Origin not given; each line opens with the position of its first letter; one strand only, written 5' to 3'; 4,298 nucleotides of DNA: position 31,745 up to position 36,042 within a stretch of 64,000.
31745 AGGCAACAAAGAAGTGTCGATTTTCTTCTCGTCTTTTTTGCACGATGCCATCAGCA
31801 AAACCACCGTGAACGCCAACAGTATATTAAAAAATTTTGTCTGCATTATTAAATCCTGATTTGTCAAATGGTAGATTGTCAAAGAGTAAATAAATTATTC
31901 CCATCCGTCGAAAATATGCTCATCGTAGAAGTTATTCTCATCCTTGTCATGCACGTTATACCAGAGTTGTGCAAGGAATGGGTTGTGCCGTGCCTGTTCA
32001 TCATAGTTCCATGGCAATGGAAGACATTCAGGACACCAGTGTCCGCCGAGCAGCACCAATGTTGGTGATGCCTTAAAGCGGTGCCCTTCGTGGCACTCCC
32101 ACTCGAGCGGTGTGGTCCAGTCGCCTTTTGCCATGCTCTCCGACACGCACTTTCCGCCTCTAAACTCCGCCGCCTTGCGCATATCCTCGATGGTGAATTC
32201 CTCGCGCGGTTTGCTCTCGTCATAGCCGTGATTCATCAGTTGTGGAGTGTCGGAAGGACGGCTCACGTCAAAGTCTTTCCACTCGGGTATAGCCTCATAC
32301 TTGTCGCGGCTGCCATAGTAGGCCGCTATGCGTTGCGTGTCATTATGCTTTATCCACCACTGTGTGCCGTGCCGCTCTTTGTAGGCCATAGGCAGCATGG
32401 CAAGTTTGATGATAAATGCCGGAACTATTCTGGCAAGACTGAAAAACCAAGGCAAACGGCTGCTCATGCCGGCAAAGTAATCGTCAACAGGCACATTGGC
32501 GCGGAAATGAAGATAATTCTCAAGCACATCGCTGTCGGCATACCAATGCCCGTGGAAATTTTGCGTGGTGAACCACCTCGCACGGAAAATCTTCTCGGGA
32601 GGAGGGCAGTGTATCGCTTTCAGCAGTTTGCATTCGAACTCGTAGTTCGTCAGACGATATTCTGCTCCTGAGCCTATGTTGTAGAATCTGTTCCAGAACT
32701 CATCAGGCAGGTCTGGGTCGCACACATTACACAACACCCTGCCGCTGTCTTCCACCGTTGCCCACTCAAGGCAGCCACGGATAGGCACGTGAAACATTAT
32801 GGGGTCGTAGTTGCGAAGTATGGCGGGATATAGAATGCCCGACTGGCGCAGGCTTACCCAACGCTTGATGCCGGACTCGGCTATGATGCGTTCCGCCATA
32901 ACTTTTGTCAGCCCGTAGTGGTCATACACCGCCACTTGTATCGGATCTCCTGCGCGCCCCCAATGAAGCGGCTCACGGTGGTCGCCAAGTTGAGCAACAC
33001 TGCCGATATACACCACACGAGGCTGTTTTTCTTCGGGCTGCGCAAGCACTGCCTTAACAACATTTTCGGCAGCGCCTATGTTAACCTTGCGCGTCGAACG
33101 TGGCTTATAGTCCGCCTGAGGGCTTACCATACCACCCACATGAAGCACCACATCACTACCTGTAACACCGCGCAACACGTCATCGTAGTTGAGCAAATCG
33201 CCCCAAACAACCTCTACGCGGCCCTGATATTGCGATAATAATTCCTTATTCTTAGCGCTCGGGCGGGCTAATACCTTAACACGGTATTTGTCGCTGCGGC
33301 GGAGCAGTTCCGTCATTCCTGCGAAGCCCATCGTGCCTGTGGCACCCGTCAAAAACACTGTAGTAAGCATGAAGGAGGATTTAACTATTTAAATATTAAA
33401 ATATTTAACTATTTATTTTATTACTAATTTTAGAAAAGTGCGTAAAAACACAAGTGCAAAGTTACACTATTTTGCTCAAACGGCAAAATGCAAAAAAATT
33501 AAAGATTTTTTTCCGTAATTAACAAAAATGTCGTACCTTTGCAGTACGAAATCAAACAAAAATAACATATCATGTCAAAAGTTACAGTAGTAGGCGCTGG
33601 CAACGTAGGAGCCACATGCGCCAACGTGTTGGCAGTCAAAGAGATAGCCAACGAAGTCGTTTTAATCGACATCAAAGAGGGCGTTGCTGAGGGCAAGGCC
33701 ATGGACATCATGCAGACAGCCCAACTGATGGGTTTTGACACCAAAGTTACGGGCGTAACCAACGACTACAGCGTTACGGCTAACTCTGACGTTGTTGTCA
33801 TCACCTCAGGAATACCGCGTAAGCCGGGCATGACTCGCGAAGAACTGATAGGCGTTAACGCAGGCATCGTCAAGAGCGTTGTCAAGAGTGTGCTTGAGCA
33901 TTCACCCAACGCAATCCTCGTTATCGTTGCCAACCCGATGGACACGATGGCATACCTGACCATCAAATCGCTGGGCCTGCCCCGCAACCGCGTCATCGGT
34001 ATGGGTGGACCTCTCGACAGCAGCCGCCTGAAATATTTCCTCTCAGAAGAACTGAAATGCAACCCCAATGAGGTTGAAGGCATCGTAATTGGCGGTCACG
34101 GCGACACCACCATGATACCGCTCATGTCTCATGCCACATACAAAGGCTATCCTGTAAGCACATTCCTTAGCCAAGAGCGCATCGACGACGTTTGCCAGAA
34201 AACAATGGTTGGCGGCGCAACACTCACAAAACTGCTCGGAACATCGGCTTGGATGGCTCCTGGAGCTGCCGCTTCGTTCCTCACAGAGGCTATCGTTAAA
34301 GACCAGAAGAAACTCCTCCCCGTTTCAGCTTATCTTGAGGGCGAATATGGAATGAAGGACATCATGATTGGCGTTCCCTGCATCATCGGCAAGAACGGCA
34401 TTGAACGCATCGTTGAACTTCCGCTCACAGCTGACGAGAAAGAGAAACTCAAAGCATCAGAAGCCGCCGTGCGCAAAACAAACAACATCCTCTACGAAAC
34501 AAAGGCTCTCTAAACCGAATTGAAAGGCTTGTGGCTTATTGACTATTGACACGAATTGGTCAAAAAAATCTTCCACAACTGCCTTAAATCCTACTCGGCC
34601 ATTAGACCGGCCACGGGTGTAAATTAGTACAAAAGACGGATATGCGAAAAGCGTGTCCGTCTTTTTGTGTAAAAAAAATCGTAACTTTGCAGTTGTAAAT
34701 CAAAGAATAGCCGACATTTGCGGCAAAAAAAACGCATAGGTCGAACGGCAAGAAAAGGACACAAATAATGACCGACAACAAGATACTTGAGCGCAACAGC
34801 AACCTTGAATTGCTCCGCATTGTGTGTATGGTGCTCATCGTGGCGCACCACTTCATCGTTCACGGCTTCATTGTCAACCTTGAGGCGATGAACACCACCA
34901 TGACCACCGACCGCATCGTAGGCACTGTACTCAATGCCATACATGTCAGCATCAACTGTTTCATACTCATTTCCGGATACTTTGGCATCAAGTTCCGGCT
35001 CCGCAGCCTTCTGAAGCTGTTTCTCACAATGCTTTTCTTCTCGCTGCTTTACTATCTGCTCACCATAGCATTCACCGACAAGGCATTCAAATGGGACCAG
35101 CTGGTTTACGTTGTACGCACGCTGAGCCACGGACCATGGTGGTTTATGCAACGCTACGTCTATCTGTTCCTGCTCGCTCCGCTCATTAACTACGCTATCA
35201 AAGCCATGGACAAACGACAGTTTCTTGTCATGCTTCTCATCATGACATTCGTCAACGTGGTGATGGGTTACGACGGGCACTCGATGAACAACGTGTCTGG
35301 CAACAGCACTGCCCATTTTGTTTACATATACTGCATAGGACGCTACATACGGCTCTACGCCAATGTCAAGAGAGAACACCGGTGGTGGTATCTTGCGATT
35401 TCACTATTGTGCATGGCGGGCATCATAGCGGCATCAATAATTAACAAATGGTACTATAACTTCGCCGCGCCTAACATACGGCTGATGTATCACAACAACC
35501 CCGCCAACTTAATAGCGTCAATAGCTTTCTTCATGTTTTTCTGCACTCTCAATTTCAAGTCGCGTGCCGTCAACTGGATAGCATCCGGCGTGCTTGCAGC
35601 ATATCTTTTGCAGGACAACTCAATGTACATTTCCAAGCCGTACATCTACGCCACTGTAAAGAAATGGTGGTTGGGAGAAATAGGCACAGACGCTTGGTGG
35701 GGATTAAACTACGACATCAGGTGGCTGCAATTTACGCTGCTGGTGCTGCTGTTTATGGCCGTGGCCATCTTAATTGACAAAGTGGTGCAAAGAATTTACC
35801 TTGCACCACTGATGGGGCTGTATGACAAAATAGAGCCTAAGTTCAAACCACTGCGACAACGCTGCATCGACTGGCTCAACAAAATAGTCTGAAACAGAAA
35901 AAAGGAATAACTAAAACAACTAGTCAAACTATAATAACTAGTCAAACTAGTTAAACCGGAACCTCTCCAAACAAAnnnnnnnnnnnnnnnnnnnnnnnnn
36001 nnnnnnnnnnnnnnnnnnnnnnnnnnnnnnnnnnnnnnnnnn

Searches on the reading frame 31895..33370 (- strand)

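Call 32: search_protein_families(library=pfam, proteins=[window:31895-33370:-], max_evalue=0.00001)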
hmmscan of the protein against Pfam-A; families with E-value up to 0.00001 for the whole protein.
window:31895-33370:- (491 aa): 4 families
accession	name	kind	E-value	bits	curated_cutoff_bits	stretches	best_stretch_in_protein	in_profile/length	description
PF01073.25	3Beta_HSD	-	1.5e-13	50.9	22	1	7-167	2-161/280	3-beta hydroxysteroid dehydrogenase/isomerase family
PF01370.27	Epimerase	-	1.8e-12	47.6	20.9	1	5-165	1-155/240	NAD dependent epimerase/dehydratase family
PF13460.12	NAD_binding_10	-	1.6e-10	41.6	27.2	1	9-178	1-145/184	NAD(P)H-binding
PF07993.18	NAD_binding_4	-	1.7e-08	34.4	20.1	1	7-167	1-192/258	Male sterility protein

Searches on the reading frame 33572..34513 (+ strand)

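Call 32: search_protein_families(library=pfam, proteins=[window:33572-34513:+], max_evalue=0.00001)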
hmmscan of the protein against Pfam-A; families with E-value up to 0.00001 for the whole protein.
window:33572-34513:+ (313 aa): 2 families
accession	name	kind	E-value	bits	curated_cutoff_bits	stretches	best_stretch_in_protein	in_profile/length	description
PF00056.29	Ldh_1_N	-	5.1e-42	143.7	27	1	3-143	2-141/141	lactate/malate dehydrogenase, NAD binding domain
PF02866.23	Ldh_1_C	-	5.9e-28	98.5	22.6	1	148-302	3-165/174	lactate/malate dehydrogenase, alpha/beta C-terminal domain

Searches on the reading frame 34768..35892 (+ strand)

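Call 32: search_protein_families(library=pfam, proteins=[window:34768-35892:+], max_evalue=0.00001)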
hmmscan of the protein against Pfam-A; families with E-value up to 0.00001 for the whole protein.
window:34768-35892:+ (374 aa): 1 family
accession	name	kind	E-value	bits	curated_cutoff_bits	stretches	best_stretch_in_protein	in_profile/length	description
PF01757.29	Acyl_transf_3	-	9e-23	81.3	31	1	11-336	2-324/326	Acyltransferase domain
